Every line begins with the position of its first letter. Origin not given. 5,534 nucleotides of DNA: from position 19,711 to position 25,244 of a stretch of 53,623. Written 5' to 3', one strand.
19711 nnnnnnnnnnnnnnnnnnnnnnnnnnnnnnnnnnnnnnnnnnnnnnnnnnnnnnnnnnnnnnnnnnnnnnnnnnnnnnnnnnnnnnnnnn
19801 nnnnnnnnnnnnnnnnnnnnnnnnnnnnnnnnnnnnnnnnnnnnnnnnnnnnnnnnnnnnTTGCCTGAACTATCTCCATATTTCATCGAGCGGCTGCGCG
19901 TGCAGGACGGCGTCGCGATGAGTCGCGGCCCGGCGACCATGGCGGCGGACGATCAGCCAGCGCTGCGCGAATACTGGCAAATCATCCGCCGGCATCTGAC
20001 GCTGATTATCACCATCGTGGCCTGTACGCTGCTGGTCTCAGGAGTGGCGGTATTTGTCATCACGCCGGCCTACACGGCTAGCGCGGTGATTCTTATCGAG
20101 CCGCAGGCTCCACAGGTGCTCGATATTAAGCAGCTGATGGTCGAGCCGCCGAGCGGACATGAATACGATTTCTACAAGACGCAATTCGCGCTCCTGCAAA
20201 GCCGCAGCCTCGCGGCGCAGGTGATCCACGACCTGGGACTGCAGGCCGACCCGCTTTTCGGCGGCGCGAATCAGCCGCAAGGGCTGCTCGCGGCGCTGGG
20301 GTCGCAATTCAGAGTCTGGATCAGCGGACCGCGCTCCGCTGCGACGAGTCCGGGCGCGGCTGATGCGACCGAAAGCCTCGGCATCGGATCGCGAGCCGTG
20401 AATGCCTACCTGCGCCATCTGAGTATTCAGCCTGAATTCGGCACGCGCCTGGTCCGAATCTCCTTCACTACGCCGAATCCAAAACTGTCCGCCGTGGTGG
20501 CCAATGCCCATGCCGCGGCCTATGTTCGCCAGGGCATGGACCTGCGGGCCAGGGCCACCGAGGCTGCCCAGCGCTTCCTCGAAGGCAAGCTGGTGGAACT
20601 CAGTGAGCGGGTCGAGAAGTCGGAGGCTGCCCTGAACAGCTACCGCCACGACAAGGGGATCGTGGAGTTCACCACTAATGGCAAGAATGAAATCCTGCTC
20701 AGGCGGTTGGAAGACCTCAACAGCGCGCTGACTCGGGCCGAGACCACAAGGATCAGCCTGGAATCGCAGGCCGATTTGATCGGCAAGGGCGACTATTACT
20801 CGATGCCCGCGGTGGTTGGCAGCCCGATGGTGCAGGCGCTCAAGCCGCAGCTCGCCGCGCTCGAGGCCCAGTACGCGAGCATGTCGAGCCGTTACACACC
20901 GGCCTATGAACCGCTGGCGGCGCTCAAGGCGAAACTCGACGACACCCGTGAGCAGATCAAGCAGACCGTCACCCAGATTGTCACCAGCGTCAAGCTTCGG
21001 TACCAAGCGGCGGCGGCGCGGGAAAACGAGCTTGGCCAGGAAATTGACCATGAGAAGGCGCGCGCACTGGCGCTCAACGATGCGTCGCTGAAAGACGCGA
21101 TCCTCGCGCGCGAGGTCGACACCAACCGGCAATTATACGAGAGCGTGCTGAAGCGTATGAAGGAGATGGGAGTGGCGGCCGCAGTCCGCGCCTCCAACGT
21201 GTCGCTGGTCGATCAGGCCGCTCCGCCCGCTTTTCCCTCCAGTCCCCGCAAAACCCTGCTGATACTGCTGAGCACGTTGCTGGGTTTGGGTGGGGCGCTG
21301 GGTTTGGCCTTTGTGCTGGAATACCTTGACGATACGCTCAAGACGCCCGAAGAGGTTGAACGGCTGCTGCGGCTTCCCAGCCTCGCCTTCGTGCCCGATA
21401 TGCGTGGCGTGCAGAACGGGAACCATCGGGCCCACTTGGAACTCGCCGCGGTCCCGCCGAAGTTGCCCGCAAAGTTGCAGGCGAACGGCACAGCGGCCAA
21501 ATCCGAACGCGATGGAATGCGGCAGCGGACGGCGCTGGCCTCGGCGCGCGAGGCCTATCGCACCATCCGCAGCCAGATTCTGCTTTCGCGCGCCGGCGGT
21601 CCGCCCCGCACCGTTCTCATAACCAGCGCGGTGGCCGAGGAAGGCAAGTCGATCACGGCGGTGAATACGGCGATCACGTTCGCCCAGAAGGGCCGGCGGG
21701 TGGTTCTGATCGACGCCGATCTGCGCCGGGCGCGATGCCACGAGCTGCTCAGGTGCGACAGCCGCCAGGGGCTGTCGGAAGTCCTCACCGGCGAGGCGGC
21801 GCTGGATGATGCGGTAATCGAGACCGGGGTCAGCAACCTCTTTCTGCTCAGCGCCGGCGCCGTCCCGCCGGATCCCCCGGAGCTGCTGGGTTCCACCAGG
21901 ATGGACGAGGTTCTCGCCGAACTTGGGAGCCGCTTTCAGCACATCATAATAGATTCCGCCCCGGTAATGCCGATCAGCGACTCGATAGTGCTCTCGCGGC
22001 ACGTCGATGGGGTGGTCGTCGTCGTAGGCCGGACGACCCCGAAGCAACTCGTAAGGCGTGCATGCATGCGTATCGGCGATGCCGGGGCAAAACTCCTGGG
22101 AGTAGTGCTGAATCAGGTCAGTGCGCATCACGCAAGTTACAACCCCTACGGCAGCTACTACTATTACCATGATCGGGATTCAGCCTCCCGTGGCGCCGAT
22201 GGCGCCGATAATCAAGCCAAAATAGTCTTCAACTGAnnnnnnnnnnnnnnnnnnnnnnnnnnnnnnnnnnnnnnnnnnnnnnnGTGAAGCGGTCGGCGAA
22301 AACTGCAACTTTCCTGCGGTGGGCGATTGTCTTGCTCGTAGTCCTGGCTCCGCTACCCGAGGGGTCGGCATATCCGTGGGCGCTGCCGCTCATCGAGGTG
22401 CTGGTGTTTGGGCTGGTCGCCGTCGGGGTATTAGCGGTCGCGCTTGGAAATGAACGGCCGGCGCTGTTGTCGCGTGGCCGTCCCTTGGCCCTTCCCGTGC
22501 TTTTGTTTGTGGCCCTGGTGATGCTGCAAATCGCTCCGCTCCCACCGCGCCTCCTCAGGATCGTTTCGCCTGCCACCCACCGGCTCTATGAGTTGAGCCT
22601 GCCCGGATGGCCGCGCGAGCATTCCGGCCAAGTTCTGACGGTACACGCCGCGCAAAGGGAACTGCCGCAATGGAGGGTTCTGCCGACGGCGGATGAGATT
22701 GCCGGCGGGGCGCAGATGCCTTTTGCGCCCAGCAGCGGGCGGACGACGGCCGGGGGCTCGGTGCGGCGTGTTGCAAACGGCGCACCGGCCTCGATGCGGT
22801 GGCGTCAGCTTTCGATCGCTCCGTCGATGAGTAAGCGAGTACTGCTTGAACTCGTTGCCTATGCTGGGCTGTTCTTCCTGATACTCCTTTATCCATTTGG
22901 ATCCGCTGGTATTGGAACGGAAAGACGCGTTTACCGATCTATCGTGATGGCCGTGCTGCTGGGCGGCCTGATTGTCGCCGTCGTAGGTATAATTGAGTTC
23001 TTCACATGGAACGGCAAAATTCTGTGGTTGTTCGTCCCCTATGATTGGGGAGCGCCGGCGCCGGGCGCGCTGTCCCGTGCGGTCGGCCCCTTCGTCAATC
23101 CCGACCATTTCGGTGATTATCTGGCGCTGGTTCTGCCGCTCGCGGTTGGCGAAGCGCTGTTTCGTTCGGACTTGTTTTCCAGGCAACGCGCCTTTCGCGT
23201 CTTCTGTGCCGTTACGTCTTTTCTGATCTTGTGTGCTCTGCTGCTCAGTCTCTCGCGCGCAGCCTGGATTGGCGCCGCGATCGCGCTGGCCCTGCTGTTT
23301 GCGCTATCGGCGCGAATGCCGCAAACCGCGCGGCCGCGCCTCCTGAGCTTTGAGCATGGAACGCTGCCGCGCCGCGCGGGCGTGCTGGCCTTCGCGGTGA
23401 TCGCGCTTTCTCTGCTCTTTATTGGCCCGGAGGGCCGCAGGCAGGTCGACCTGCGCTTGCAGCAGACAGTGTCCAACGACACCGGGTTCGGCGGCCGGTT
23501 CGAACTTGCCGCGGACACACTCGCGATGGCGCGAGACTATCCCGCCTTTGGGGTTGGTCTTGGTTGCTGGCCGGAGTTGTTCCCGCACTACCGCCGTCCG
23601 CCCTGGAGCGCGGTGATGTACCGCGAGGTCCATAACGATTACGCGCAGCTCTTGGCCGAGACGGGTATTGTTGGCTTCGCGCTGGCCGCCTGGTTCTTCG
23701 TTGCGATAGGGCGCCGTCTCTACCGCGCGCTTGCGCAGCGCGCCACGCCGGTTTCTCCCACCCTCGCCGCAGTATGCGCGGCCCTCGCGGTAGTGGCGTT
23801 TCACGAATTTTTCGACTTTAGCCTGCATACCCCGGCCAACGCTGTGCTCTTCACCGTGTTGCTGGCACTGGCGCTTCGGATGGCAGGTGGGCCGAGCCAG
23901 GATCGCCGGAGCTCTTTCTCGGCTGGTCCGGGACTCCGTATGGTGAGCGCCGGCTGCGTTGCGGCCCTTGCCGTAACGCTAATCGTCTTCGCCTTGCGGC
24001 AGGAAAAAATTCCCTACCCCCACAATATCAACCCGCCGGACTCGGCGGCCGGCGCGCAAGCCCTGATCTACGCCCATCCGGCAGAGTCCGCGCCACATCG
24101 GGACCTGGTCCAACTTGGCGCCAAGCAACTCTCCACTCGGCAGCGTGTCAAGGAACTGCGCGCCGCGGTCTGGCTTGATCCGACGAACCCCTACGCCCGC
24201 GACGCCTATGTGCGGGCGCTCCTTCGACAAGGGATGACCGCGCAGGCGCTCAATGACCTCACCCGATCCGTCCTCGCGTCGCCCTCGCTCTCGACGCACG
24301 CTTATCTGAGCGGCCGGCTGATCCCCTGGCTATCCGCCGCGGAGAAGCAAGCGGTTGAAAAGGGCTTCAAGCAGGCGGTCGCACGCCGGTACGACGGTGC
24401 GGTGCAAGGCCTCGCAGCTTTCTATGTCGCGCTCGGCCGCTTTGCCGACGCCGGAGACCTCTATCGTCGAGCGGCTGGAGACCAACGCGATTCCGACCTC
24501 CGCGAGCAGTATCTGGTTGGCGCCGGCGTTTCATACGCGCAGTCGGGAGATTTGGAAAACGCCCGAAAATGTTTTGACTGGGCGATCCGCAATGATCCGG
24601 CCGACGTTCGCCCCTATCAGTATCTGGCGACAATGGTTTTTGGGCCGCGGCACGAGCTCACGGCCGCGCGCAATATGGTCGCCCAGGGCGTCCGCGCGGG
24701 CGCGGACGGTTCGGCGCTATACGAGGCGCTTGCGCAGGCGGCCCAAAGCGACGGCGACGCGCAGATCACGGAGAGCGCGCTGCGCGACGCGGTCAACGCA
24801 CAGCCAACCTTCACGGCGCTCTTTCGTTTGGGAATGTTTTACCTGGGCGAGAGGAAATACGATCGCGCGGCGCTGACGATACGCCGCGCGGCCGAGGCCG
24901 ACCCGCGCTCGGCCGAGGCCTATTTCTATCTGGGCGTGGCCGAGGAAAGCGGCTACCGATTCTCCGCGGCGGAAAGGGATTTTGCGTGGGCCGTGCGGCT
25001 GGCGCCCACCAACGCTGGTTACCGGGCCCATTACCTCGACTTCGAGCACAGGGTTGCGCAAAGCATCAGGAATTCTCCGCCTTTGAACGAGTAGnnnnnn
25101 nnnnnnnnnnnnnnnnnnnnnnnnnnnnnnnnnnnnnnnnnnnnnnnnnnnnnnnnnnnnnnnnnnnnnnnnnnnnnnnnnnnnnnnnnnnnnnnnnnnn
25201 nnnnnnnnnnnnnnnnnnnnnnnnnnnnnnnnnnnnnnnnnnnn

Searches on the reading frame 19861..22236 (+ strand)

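Call 4: search_protein_families(library=pfam, proteins=[window:19861-22236:+], max_evalue=0.01)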
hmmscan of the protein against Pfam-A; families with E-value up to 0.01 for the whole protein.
window:19861-22236:+ (791 aa): 6 families
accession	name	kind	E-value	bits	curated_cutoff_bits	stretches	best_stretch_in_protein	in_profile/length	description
PF13807.11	GNVR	-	3.7e-14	52.8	27.7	1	415-485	9-79/82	G-rich domain on putative tyrosine kinase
PF02706.20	Wzz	-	1.1e-11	45.3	25.5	1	35-125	5-91/91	Chain length determinant protein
PF13614.12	AAA_31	-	1.9e-07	31.6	27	1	595-721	14-146/177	AAA domain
PF01656.29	CbiA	-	9.4e-06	26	25.4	1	587-710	3-54/125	CobQ/CobB/MinD/ParA nucleotide binding domain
PF10609.15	ParA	-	7e-05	22.8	27.1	1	585-751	6-173/246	NUBPL iron-transfer P-loop NTPase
PF09140.17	MipZ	-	0.0056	16.4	20.7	0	594-631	12-49/262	ATPase MipZ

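Call 5: search_protein_families(library=ncbifam, proteins=[window:19861-22236:+], max_evalue=0.01)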
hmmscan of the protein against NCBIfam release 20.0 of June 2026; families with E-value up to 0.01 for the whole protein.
window:19861-22236:+ (791 aa): 16 families
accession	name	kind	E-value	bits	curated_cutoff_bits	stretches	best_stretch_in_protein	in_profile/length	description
TIGR01005.1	eps_transp_fam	subfamily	1.1e-75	255.3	411.7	1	35-759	6-724/754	exopolysaccharide transport protein family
TIGR03017.1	EpsF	equivalog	2.2e-56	191.4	422.75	2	181-511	117-443/444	chain length determinant protein EpsF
NF008568.0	PRK11519.1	equivalog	1.1e-54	185.8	1068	2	372-771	332-716/720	tyrosine-protein kinase Wzc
NF007350.0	PRK09841.1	equivalog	4.2e-51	173.9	1248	2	377-769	337-719/726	tyrosine-protein kinase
TIGR01007.1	eps_fam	subfamily_domain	5.5e-51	173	108.05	1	564-769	1-203/204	polysaccharide biosynthesis tyrosine autokinase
TIGR03018.1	pepcterm_TyrKin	hypoth_equivalog_domain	3.5e-41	140.8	230.65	1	562-751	11-207/207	XrtA-associated tyrosine autokinase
TIGR03007.1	pepcterm_ChnLen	equivalog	1.4e-32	112.6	278.85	1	184-521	110-470/498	XrtA system polysaccharide chain length determinant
TIGR03029.1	EpsG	equivalog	2.4e-30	105.6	313.8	1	561-752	82-274/274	chain length determinant protein tyrosine kinase EpsG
TIGR01006.1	polys_exp_MPA1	subfamily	7.9e-16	58.2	296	1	437-514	147-224/226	CspC family polysaccharide chain length determinant protein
TIGR01969.1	minD_arch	subfamily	1.7e-12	47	201.75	1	584-757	2-174/251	cell division ATPase MinD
TIGR01968.1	minD_bact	equivalog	3.3e-10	39.7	212.9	1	584-700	3-120/261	septum site-determining protein MinD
NF008079.0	PRK10818.1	equivalog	1.3e-06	28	508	1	583-701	3-123/270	septum site-determining protein MinD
NF041546.1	ParA_partition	equivalog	0.00094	18.8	180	0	595-621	12-38/203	ParA family partition ATPase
NF041136.1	MrpORP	equivalog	0.0042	16.4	450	1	585-634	8-57/365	iron-sulfur cluster carrier protein MrpORP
NF008669.0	PRK11670.1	equivalog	0.0049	15.8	348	1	586-631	111-156/369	iron-sulfur cluster carrier protein ApbC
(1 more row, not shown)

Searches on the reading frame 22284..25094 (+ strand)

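Call 4: search_protein_families(library=pfam, proteins=[window:22284-25094:+], max_evalue=0.01)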
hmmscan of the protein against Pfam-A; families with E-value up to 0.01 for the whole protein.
window:22284-25094:+ (936 aa): 13 families
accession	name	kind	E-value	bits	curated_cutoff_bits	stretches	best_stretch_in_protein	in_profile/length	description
PF04932.20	Wzy_C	-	3.7e-21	75.9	31.7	1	311-468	2-148/149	O-Antigen ligase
PF07719.23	TPR_2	-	9.1e-11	41.5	27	0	845-875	3-33/34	Tetratricopeptide repeat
PF13428.12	TPR_14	-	9.2e-11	41.8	23.5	1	845-884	3-42/44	Tetratricopeptide repeat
PF00515.34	TPR_1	-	1e-09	38.2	27.8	0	748-772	8-32/34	Tetratricopeptide repeat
PF13181.12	TPR_8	-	1.1e-07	31.9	25.7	0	845-874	3-32/34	Tetratricopeptide repeat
PF13414.12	TPR_11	-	7.2e-06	26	26.8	0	750-781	3-34/42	TPR repeat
PF14559.12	TPR_19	-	2e-05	25.3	25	0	702-737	23-59/68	Tetratricopeptide repeat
PF13371.12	TPR_9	-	2e-05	25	35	1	852-910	4-62/73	Tetratricopeptide repeat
PF13424.12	TPR_12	-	3.4e-05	24.4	30.1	1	708-771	6-75/77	Tetratricopeptide repeat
PF13431.12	TPR_17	-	3.6e-05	24.1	24.4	0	867-886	3-22/34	Tetratricopeptide repeat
PF13176.12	TPR_7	-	4.3e-05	23.7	27.9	0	845-876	1-34/36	Tetratricopeptide repeat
PF13432.12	TPR_16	-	0.0001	23.1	32.7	1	851-911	5-65/65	Tetratricopeptide repeat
PF06197.19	DUF998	-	0.0034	17.5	30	1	463-594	44-169/184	Protein of unknown function (DUF998)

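Call 5: search_protein_families(library=ncbifam, proteins=[window:22284-25094:+], max_evalue=0.01)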
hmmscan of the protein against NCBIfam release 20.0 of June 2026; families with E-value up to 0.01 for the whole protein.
window:22284-25094:+ (936 aa): 10 families
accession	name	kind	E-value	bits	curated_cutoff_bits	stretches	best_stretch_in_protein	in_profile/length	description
TIGR00947.1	2A73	equivalog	5.2e-16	58.7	366.4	1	185-529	94-418/425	IctB family putative bicarbonate transporter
NF040959.1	MamA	equivalog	1.7e-12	47.2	200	1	816-911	77-173/204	magnetosome protein MamA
TIGR02917.1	PEP_TPR_lipo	equivalog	1.2e-09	36.7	312.2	1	753-908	273-428/899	XrtA/PEP-CTERM system TPR-repeat protein PrsT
TIGR02521.1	type_IV_pilW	equivalog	3.7e-09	36.5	154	1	848-911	36-99/234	type IV pilus biogenesis/stability protein PilW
TIGR02552.1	LcrH_SycD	equivalog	2e-07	30.8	104.8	1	708-773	56-118/136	SycD/LcrH family type III secretion system chaperone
TIGR03097.1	PEP_O_lig_1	hypoth_equivalog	6.1e-06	25.3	188.1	1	298-469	187-338/408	putative O-glycosylation ligase, exosortase A system-associated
NF033758.1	gliding_GltE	equivalog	0.00012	21.2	225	1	751-909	164-322/411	adventurous gliding motility TPR repeat lipoprotein GltE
NF033920.0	C39_PA2778_fam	equivalog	0.00021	20.8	150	0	817-908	163-255/255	PA2778 family cysteine peptidase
NF033762.1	social_mot_Tgl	equivalog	0.00051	19.5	225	0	818-901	144-228/252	social motility TPR repeat lipoprotein Tgl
NF008757.0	PRK11788.1-5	equivalog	0.0015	17.7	363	0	695-875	130-314/388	lipopolysaccharide assembly protein LapB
